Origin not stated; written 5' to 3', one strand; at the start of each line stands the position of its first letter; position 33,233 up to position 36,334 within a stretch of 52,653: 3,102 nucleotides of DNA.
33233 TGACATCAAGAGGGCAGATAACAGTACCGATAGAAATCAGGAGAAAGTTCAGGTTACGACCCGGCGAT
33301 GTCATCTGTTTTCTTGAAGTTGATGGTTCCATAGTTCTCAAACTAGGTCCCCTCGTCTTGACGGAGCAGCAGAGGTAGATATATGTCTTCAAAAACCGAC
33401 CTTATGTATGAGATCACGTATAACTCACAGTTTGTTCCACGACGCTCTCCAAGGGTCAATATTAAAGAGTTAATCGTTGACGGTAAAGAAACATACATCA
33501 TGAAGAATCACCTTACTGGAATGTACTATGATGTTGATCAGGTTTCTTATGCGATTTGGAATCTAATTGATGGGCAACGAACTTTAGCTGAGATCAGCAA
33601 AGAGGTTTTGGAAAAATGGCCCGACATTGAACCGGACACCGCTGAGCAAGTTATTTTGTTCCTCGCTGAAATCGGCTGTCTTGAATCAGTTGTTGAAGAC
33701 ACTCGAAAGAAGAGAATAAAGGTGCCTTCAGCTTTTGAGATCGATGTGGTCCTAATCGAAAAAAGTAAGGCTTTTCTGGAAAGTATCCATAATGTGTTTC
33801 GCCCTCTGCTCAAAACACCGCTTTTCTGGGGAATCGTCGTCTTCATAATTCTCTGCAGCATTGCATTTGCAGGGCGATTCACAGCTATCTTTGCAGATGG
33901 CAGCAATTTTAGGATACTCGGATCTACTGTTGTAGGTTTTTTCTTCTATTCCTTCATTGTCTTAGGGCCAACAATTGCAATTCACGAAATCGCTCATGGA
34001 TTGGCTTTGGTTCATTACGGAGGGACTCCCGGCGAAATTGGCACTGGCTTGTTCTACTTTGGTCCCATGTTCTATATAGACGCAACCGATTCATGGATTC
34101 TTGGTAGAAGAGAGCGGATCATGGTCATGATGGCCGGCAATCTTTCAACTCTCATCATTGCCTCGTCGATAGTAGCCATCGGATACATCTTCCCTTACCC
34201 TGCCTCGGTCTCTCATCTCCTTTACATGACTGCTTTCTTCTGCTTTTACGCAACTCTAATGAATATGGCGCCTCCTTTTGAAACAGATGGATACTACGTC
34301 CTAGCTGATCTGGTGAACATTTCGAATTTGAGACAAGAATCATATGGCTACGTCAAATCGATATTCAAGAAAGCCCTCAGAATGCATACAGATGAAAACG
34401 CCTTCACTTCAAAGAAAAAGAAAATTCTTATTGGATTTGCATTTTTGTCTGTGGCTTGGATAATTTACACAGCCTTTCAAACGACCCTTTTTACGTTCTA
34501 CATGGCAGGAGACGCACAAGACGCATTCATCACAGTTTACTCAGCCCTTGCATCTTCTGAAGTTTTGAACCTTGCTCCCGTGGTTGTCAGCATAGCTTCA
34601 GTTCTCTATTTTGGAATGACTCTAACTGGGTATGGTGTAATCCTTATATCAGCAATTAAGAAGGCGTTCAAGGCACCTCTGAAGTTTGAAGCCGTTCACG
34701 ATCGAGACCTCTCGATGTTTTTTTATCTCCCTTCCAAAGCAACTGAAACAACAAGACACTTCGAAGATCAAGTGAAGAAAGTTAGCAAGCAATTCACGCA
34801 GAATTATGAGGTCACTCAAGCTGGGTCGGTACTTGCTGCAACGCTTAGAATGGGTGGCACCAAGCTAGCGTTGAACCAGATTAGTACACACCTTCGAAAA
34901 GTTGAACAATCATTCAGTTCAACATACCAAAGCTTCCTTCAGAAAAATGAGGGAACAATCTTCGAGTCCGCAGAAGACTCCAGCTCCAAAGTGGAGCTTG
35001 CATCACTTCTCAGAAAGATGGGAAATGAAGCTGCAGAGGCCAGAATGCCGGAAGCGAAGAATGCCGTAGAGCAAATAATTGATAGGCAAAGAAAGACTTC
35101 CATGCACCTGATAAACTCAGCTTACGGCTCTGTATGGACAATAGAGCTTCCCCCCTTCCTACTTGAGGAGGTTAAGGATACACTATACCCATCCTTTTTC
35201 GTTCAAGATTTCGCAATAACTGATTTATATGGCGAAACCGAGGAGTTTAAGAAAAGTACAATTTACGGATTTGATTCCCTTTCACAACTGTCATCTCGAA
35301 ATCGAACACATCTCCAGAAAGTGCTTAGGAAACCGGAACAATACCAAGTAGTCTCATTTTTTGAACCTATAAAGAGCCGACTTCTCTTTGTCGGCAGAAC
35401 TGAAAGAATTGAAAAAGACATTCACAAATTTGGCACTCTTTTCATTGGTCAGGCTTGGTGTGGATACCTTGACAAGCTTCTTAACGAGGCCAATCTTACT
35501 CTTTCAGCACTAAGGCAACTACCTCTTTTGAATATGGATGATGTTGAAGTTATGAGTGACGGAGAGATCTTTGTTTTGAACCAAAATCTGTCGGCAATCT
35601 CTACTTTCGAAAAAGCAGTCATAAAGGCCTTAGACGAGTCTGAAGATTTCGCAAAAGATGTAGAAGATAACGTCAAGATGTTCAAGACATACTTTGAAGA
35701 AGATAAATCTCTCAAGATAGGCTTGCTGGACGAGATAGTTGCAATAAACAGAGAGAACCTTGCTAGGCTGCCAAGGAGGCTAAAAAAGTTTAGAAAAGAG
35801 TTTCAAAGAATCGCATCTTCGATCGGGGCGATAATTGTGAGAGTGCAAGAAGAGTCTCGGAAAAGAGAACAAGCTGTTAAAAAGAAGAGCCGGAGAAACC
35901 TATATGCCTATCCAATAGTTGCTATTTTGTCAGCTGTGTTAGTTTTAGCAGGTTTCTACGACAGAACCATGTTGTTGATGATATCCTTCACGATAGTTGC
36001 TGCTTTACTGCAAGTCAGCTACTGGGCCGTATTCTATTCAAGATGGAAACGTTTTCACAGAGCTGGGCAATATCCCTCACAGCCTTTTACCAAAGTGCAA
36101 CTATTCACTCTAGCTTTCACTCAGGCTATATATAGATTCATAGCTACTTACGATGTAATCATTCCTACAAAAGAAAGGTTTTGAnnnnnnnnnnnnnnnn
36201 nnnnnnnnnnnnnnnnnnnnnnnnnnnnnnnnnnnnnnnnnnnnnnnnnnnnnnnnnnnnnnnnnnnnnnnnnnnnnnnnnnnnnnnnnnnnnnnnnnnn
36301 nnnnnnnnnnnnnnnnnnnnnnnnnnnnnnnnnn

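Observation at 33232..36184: AbrB-type mini-protein translationally coupled to a 933-aa fusion of a PqqD/RRE-like domain and an M50-like intramembrane metalloprotease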

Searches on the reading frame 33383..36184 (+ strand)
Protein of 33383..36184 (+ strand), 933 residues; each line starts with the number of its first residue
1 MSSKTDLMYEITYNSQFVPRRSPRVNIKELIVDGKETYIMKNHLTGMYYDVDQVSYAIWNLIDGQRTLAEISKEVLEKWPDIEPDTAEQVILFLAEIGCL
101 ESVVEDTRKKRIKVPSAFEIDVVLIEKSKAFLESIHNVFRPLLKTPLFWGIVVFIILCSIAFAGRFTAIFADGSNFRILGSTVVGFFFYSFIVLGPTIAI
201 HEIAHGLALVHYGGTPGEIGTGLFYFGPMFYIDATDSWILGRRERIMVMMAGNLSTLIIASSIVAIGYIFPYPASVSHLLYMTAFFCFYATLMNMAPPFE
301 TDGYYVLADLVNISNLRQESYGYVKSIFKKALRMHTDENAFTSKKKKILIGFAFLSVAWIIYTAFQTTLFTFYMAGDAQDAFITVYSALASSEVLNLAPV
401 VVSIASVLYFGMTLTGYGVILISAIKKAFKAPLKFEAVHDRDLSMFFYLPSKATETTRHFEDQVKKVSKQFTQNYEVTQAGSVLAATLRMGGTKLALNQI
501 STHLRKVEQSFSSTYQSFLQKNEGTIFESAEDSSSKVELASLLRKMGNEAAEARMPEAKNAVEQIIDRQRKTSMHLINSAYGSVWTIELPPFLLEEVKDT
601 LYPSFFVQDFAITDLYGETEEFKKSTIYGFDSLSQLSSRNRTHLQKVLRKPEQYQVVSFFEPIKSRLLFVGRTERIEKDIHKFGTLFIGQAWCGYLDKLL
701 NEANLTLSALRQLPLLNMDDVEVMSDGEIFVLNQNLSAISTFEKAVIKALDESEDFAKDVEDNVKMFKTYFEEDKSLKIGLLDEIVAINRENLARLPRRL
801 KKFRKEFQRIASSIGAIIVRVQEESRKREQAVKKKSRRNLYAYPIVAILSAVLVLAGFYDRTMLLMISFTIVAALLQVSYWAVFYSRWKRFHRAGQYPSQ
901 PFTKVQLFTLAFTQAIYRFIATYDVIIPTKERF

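Call 3: search_protein_families(library=pfam, proteins=[window:33383-36184:+], max_evalue=1)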
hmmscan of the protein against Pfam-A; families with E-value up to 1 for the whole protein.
window:33383-36184:+ (933 aa): 3 families
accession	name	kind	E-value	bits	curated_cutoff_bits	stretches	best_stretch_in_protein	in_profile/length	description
PF05402.18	PqqD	-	5.9e-08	33.4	23.4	1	42-89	6-52/67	Coenzyme PQQ synthesis protein D (PqqD)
PF20990.2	DUF2207_C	-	0.0005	20.3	33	1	728-882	59-187/247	Predicted membrane protein (DUF2207) C-terminal domain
PF21121.2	Nup49_C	-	0.15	13.1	28.5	0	496-545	23-69/87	Nucleoporin Nup49 C-terminal helical region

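Call 4: search_protein_families(library=ncbifam, proteins=[window:33383-36184:+], max_evalue=1)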
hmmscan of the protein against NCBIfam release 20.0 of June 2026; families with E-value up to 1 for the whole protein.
window:33383-36184:+ (933 aa): 7 families
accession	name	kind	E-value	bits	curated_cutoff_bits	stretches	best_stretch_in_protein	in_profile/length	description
NF041824.1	daptide_HExxH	equivalog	1.2e-44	153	300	1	38-369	18-343/379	daptide biosynthesis intramembrane metalloprotease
NF058609.1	RiPP_HExxH_LiaK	equivalog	5.6e-13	49.1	225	1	151-317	56-218/246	YydH/LiaK family epipeptide maturation metalloprotease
TIGR03859.1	PQQ_PqqD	equivalog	5.9e-05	22.9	46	1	50-96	28-73/81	pyrroloquinoline quinone biosynthesis peptide chaperone PqqD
TIGR04248.1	SCM_PqqD_rel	equivalog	0.00012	22.2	100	1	42-96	20-74/84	SynChlorMet cassette protein ScmD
NF033536.1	lasso_PqqD_Bac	exception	0.00038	20.6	80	1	33-97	16-80/88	lasso peptide biosynthesis PqqD family chaperone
NF050069.2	PqqD_rel_WgkC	exception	0.0036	17.2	110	1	29-103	11-86/103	PqqD family peptide maturation chaperone WgkC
NF002535.0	PRK02079.1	equivalog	0.013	15.3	101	1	56-94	43-80/92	pyrroloquinoline quinone biosynthesis peptide chaperone PqqD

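Call 8: find_homologous_proteins(query=window:33383-36184:+)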
Query window:33383-36184:+ (933 aa): 170 proteins with E <= 0.001 among 8000 candidates; the best 120 are listed.
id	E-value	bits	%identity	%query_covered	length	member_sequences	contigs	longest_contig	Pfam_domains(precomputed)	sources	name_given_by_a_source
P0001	0.0e+0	2066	100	100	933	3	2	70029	PF05402.19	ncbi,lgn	-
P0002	0.0e+0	1860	90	99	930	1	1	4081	PF05402.19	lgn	-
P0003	0.0e+0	1463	70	99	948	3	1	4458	PF05402.19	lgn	-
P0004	0.0e+0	1458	68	100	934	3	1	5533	PF02163.29,PF05402.19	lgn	-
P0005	0.0e+0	1440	68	100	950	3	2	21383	PF05402.19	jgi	-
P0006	0.0e+0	1436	69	99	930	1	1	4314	PF05402.19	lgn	-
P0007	0.0e+0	1417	68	100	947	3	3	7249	PF05402.19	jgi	jgi:hypothetical protein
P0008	0.0e+0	1413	66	100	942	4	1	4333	PF05402.19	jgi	-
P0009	0.0e+0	1403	67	99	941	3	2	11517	PF05402.19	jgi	jgi:putative peptide zinc metalloprotease protein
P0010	0.0e+0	1365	63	100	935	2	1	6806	-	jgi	-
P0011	0.0e+0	1327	63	100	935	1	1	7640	-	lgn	-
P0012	0.0e+0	1326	62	100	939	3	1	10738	PF05402.19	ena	-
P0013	0.0e+0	1303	62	99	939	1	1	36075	PF05402.19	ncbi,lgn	-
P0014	0.0e+0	1125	53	100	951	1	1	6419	PF05402.19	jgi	-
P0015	0.0e+0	1100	53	100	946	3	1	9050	PF05402.19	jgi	-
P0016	0.0e+0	1093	52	99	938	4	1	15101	PF05402.19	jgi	-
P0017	0.0e+0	1082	51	100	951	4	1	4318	PF05402.19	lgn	-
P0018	0.0e+0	1077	52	100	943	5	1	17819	PF05402.19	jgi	jgi:putative peptide zinc metalloprotease protein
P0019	0.0e+0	1036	50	100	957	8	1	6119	PF05402.19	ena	-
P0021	1.9e-290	984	50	96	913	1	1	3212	PF11667.15,PF02163.29,PF05402.19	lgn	-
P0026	3.0e-284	964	48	99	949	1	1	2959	PF05402.19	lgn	-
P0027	6.4e-284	963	48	97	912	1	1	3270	PF05402.19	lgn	-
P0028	1.5e-280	951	48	97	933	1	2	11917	PF02163.29,PF05402.19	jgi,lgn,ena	-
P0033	1.5e-273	928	45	99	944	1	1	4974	PF05402.19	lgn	-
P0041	1.4e-269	915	45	99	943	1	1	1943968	-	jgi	-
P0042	3.3e-269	914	46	100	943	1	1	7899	PF05402.19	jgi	-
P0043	7.0e-269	913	46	99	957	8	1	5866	PF05402.19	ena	-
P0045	1.0e-266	906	45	99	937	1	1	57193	PF20990.3,PF05402.19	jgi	-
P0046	1.8e-266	905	44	99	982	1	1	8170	PF05402.19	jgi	-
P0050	3.1e-264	897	44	99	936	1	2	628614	PF05402.19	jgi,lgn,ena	-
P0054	7.1e-263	893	44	99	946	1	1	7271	PF05402.19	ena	-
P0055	2.1e-262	891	45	99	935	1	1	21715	PF05402.19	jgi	-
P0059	5.4e-260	883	45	99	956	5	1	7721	PF05402.19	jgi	-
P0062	9.0e-259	879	44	99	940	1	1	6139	PF05402.19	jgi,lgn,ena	-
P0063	6.4e-258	877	44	99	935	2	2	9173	PF05402.19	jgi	jgi:putative peptide zinc metalloprotease protein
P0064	7.5e-258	876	44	99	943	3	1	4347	PF05402.19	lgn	-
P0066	2.5e-257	875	44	99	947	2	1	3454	PF05402.19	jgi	jgi:putative peptide zinc metalloprotease protein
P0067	3.3e-257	874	44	99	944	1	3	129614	PF05402.19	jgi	-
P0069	1.1e-256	872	43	99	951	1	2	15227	PF02163.29,PF05402.19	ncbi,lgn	-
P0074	8.2e-255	866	42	100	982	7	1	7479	PF02163.29,PF05402.19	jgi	-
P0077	2.3e-253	861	42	99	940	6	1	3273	PF05402.19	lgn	-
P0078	3.1e-253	861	44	99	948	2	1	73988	PF05402.19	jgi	-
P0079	3.9e-253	861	43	99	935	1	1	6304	PF05402.19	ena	-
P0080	6.7e-253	860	42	100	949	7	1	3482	PF05402.19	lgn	-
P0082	8.2e-253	860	43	100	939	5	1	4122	PF05402.19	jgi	-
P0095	6.2e-251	853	42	99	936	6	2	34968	PF05402.19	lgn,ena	-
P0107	1.2e-248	846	43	99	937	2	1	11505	PF05402.19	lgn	-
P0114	5.1e-247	840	43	99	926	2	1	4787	PF05402.19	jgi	-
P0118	1.9e-243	829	41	100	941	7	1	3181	PF05402.19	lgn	-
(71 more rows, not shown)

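Call 12: find_related_loci(query=A1, collection=genome_contigs, flank=8000)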
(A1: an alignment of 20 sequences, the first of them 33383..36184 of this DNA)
Query A1 (933 aa) in genome_contigs; peptide patterns used: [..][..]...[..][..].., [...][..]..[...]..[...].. (x = any residue, [..] = any of these).
85 stretches matched a pattern; 15 encode a relative of the query (tblastn E <= 1e-3); 14 distinct loci.
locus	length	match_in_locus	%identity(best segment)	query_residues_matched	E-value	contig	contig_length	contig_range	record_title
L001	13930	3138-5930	68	1-930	0e+0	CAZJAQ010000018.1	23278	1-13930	MAG TPA_asm: uncultured Candidatus Bathyarchaeia archaeon isolate binchicken_co395_144 genome assembly, contig: NODE_376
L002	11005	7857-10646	66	1-930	0e+0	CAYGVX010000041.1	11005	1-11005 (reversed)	MAG TPA_asm: uncultured Candidatus Bathyarchaeia archaeon isolate ERP119294_co3_385 genome assembly, contig: NODE_4738_l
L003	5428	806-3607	45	1-929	0e+0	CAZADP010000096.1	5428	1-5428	MAG TPA_asm: uncultured Candidatus Bathyarchaeia archaeon isolate binchicken_co124_24 genome assembly, contig: NODE_1543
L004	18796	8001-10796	43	2-929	0e+0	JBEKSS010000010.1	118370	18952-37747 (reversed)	MAG: Candidatus Bathyarchaeia archaeon isolate SPRUCE 53 SPRUCE_53_10, whole genome shotgun sequence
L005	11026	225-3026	41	1-930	0e+0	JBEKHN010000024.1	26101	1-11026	MAG: Candidatus Bathyarchaeia archaeon isolate SPRUCE 278 SPRUCE_278_24, whole genome shotgun sequence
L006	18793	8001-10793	40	1-926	0e+0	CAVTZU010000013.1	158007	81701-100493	MAG: Candidatus Bathyarchaeota archaeon isolate MFD04408.bin.2.62 genome assembly, contig: contig_23675, whole genome sh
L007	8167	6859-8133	78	1-425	0e+0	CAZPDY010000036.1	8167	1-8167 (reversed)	MAG TPA_asm: uncultured Candidatus Bathyarchaeia archaeon isolate binchicken_co58_185 genome assembly, contig: NODE_6868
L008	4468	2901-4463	57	2-516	0e+0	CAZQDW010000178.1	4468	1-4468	MAG TPA_asm: uncultured Candidatus Bathyarchaeia archaeon isolate SRP231805_co3_288 genome assembly, contig: NODE_24530_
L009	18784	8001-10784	45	2-930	0e+0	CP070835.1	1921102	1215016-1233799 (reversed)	MAG: Candidatus Bathyarchaeota archaeon isolate bin106 chromosome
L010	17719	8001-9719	49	2-566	2e-176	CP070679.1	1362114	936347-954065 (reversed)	MAG: Candidatus Bathyarchaeota archaeon isolate bin695 chromosome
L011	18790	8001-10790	45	3-928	0e+0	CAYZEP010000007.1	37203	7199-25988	MAG TPA_asm: uncultured Candidatus Bathyarchaeia archaeon isolate binchicken_co395_78 genome assembly, contig: NODE_119_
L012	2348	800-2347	47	3-515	1e-167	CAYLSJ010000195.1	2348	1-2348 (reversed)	MAG TPA_asm: uncultured Candidatus Bathyarchaeia archaeon isolate binchicken_co383_10 genome assembly, contig: NODE_3694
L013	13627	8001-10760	30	8-925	6e-149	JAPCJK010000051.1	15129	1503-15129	MAG: Thaumarchaeota archaeon isolate SubAcS15-57 SubAcS15-57_51, whole genome shotgun sequence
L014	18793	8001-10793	42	2-928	0e+0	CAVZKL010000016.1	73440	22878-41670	MAG: Candidatus Bathyarchaeota archaeon isolate MFD04408.bin.2.64 genome assembly, contig: contig_60896, whole genome sh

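Call 21: search_solved_structures(query=A2, max_evalue=1, show_alignments=2)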
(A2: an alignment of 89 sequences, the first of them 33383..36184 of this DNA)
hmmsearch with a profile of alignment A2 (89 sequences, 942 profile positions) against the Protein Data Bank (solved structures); distinct sequences matched with E-value up to 1: 17.
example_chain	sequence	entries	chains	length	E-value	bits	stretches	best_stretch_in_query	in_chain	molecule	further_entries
5v1u_A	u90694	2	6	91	0.006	17.6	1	38-107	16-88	TbiB1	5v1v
5sxy_A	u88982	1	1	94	0.033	15.2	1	49-104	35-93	Bifunctional coenzyme PQQ synthesis protein C/D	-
8zuk_A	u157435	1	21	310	0.077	13.9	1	739-833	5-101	TNF receptor-associated factor 3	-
8ro0_d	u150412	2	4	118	0.12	13.3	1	791-848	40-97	Probable small nuclear ribonucleoprotein Sm D2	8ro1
1b34_B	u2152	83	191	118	0.16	12.9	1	790-847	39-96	PROTEIN (SMALL NUCLEAR RIBONUCLEOPROTEIN SM D2) | Small nuclear ribonucleoprotein Sm D2 | SmD2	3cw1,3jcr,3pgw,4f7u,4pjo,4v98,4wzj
1ei3_C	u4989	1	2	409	0.23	12.4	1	732-840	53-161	FIBRINOGEN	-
1m1j_C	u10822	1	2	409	0.23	12.4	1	732-840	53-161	Fibrinogen gamma chain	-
5xjt_B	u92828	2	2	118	0.24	12.3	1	790-847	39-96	Small nuclear ribonucleoprotein Sm D2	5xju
9x90_B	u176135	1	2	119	0.29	12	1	37-97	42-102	Lasso peptide biosynthesis PqqD family chaperone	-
9tqb_F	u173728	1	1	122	0.33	11.8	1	745-842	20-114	SNAPIN protein homolog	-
6eun_A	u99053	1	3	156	0.44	11.4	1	747-832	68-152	Adhesin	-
6eup_A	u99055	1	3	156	0.44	11.4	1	747-832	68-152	Adhesin A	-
5vrd_D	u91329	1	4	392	0.53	11.2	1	49-104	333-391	Bifunctional coenzyme PQQ synthesis protein C/D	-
9i7q_B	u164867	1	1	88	0.72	10.7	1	756-823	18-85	Centrosomal protein of 63 kDa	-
7x45_A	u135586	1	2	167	0.82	10.5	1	734-838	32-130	Interferon gamma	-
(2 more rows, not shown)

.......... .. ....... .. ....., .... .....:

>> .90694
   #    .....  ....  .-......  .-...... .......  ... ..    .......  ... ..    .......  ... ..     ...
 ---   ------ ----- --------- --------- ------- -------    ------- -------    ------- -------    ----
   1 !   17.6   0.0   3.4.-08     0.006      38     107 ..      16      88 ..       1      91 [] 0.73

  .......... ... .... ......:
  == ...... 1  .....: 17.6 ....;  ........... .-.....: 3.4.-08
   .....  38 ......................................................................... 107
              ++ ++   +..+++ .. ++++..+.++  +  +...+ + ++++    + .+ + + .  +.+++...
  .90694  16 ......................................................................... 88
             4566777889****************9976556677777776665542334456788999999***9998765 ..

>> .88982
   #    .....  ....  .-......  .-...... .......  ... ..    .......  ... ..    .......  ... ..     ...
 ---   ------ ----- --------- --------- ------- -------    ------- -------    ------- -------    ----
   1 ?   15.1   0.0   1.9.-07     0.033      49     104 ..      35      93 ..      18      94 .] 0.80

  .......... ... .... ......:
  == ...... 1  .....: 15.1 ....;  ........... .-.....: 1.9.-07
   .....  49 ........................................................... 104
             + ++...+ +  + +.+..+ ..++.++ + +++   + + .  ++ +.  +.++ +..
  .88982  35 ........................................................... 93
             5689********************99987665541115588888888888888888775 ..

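Call 23: find_related_loci(query=A1, collection=metagenome_contigs, flank=5000)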
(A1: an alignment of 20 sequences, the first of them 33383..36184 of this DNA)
Query A1 (933 aa) in metagenome_contigs; peptide patterns used: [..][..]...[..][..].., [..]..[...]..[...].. (x = any residue, [..] = any of these).
469 stretches matched a pattern; 88 encode a relative of the query (tblastn E <= 1e-3); the best 80 are kept; 80 distinct loci.
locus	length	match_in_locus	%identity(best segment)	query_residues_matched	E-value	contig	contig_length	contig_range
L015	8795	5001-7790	62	2-931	0e+0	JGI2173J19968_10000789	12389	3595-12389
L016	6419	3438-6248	53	2-931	0e+0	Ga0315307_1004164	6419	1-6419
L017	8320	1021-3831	53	2-930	0e+0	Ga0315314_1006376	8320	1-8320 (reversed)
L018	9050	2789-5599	53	2-930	0e+0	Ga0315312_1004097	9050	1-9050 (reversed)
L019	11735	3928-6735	52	2-929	0e+0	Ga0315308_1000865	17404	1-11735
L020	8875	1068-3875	52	2-929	0e+0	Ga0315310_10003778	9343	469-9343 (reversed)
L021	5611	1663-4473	50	3-933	0e+0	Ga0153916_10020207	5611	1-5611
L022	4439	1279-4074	49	2-930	0e+0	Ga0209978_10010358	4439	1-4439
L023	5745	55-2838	48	3-929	0e+0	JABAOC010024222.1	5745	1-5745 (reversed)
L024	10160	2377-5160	48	3-929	0e+0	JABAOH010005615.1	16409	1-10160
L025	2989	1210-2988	73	1-593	0e+0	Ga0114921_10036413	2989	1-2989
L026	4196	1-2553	51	82-929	0e+0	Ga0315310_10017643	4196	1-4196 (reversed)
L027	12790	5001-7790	47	3-928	0e+0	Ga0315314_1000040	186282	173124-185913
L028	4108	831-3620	45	2-928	0e+0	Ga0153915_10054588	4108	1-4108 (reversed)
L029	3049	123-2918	45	2-930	0e+0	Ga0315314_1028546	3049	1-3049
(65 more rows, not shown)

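Call 36: search_protein_families(library=padloc, proteins=[window:33383-36184:+], max_evalue=0.1)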
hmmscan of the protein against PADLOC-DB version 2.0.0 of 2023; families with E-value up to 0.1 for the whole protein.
window:33383-36184:+ (933 aa): 0 families

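Call 38: search_protein_families(library=pfam, alignment_id=A1, max_evalue=0.01)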
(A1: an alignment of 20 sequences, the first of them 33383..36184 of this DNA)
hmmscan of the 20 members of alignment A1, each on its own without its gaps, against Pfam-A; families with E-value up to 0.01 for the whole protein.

A. member 1, window:33383-36184:+ (933 aa): 2 families
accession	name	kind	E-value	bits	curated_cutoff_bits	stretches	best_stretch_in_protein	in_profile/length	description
PF05402.18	PqqD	-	5.9e-08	33.4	23.4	1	42-89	6-52/67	Coenzyme PQQ synthesis protein D (PqqD)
PF20990.2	DUF2207_C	-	0.0005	20.3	33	1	728-882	59-187/247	Predicted membrane protein (DUF2207) C-terminal domain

B. families by the number of members that match (of 20 scanned): 11 families
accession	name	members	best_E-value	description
PF05402.18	PqqD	19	4.4e-08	Coenzyme PQQ synthesis protein D (PqqD)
PF02163.28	Peptidase_M50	8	1.3e-06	Peptidase family M50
PF20990.2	DUF2207_C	8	3.8e-05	Predicted membrane protein (DUF2207) C-terminal domain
PF11667.14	DUF3267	4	6.9e-05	Putative zincin peptidase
PF05667.16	CCDC22_CC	2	0.00064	CCDC22 protein coiled-coil region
PF10267.14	Tmemb_cc2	1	0.0015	Predicted transmembrane and coiled-coil 2 protein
PF16740.10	SKA2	1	0.0038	Spindle and kinetochore-associated protein 2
PF18182.6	mCpol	1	0.0041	minimal CRISPR polymerase domain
PF01475.25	FUR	1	0.0053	Ferric uptake regulator family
PF12491.13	ApoB100_C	1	0.0063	Apolipoprotein B100 C terminal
PF18288.6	FAA_hydro_N_2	1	0.0079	Fumarylacetoacetase N-terminal domain 2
